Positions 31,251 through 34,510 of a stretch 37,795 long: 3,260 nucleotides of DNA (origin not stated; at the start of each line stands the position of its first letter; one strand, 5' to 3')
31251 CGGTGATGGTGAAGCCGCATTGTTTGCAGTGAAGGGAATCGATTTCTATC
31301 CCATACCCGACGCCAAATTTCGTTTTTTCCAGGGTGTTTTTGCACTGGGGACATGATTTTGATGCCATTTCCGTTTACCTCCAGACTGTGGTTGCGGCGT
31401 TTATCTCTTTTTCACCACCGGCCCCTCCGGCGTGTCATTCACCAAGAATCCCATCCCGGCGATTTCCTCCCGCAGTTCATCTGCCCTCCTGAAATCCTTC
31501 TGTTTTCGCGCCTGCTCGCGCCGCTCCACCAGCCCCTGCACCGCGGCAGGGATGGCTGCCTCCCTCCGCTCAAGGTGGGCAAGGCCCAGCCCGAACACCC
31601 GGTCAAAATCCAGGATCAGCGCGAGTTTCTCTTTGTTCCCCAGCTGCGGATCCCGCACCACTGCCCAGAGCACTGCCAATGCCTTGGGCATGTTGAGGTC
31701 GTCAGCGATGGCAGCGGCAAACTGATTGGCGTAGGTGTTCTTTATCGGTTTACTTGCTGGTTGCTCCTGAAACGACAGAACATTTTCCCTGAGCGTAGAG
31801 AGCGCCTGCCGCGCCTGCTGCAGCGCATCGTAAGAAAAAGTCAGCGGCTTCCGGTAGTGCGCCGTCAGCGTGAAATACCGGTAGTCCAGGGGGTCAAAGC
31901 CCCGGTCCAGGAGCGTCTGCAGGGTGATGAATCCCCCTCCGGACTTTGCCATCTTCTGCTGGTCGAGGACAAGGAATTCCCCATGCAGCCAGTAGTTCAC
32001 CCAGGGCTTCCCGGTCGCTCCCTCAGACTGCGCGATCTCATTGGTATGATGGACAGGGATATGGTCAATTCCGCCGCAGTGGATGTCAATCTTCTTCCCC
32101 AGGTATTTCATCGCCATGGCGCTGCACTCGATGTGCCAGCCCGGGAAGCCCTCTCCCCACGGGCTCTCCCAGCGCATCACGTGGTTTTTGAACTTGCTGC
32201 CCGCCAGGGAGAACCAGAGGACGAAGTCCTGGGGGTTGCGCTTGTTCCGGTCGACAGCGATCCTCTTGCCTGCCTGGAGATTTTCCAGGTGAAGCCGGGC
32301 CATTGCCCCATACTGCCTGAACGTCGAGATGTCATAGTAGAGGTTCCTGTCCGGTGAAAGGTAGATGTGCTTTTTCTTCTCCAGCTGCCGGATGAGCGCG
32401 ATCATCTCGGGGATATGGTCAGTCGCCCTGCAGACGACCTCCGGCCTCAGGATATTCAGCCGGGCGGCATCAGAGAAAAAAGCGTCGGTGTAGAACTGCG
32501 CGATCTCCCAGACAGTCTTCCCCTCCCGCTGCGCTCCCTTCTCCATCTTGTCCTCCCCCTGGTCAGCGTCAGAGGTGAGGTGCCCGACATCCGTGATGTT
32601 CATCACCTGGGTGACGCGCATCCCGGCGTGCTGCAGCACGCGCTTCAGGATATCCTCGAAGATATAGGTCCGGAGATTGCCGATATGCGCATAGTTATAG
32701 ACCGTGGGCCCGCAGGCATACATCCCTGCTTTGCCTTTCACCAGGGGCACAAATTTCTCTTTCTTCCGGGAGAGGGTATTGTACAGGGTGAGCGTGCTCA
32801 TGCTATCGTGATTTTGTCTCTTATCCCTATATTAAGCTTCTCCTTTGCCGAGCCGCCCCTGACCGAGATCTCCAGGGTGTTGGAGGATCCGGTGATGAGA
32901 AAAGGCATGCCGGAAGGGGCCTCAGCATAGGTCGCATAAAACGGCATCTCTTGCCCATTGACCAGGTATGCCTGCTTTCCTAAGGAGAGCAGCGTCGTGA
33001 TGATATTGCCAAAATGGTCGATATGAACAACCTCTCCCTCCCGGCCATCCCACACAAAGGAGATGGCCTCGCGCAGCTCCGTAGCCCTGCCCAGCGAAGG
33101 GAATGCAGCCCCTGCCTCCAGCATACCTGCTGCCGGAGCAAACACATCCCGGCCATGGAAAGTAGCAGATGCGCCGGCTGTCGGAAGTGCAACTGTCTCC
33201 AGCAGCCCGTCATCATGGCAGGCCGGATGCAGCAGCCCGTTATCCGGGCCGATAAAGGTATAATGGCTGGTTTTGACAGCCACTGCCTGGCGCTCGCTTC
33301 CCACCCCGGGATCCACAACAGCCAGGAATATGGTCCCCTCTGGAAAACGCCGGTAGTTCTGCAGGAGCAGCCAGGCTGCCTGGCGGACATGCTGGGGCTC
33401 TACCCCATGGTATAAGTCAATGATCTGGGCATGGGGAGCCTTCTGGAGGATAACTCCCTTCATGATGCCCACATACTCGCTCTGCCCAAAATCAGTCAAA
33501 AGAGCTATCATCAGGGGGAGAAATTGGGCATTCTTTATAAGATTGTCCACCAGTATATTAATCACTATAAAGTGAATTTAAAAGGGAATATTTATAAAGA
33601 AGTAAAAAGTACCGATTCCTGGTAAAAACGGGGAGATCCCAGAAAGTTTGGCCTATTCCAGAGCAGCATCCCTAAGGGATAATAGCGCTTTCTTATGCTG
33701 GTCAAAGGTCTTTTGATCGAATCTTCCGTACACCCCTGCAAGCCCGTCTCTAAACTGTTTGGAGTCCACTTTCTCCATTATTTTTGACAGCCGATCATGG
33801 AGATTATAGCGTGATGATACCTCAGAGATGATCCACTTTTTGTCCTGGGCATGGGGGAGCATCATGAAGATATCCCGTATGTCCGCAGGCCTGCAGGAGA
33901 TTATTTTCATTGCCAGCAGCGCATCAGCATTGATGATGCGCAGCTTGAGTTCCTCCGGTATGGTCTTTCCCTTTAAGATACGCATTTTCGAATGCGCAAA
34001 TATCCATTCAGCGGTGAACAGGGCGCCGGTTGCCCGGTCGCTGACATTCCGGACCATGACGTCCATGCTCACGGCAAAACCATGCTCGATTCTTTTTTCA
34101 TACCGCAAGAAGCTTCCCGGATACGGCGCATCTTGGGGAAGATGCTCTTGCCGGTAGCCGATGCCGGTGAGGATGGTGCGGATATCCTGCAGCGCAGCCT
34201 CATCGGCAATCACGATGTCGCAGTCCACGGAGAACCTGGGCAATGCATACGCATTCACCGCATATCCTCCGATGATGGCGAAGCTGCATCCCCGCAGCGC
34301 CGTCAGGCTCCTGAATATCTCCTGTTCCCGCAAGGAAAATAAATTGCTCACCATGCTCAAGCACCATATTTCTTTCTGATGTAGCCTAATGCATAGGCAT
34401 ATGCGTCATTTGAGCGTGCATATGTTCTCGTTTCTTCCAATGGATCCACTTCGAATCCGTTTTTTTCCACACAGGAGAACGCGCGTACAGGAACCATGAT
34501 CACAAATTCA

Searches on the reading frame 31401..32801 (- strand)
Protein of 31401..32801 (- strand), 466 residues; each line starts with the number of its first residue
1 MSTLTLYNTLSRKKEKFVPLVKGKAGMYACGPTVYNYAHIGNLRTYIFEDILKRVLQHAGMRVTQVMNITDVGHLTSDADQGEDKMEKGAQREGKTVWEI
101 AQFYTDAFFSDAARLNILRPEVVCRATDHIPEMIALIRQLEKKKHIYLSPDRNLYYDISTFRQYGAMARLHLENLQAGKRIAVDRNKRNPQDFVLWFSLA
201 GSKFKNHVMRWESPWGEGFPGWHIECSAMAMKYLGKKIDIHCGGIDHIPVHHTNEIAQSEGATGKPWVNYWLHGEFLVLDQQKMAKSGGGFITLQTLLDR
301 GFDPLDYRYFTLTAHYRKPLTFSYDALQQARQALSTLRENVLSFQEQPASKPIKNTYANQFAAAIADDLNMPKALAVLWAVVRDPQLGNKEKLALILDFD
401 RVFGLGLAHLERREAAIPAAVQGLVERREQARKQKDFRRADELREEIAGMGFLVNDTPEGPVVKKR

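Call 14: search_protein_families(library=pfam, proteins=[window:31401-32801:-], max_evalue=0.001)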
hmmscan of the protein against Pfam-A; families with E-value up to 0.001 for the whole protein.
window:31401-32801:- (466 aa): 5 families
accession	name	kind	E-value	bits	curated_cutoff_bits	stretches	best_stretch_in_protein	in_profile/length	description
PF01406.26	tRNA-synt_1e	-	2.6e-96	323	27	1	17-331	2-300/301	tRNA synthetases class I (C) catalytic domain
PF23493.1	CysS_C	-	1.3e-08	35.3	23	1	416-458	3-45/51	Cysteinyl-tRNA ligase anticodon binding domain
PF09334.17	tRNA-synt_1g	-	1.8e-08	34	20.1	0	36-155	12-122/391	tRNA synthetases class I (M)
PF01921.24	tRNA-synt_1f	-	5e-05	22.8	27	0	230-347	227-343/360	tRNA synthetases class I (K)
PF09190.17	DALR_2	-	0.00099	20.1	22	0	360-384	1-25/57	DALR domain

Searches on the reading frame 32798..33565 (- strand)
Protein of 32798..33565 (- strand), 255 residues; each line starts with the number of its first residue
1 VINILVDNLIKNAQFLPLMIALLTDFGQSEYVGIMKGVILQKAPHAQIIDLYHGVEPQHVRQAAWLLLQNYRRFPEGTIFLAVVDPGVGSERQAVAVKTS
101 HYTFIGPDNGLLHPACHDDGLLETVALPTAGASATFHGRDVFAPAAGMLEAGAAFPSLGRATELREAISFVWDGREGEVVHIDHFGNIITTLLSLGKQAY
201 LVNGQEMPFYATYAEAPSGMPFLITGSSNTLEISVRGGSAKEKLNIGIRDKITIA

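Call 14: search_protein_families(library=pfam, proteins=[window:32798-33565:-], max_evalue=0.001)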
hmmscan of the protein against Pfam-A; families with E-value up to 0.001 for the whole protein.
window:32798-33565:- (255 aa): 2 families
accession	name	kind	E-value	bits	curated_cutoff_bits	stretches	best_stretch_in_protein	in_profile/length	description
PF01887.21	SAM_HAT_N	-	2.4e-50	170.5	26.3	1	20-158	1-144/145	SAM hydroxide adenosyltransferase N-terminal domain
PF20257.3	SAM_HAT_C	-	4.8e-18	65.7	25.5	1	177-253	1-84/84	SAM hydroxide adenosyltransferase C-terminal domain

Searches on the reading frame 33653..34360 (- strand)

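Call 14: search_protein_families(library=pfam, proteins=[window:33653-34360:-], max_evalue=0.001)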
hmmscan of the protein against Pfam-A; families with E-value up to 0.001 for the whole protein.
window:33653-34360:- (235 aa): 1 family
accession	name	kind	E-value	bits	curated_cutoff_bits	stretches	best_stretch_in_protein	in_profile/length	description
PF08843.17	AbiEii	-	0.00012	22.6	22.5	1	24-191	12-191/238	Nucleotidyl transferase AbiEii toxin, Type IV TA system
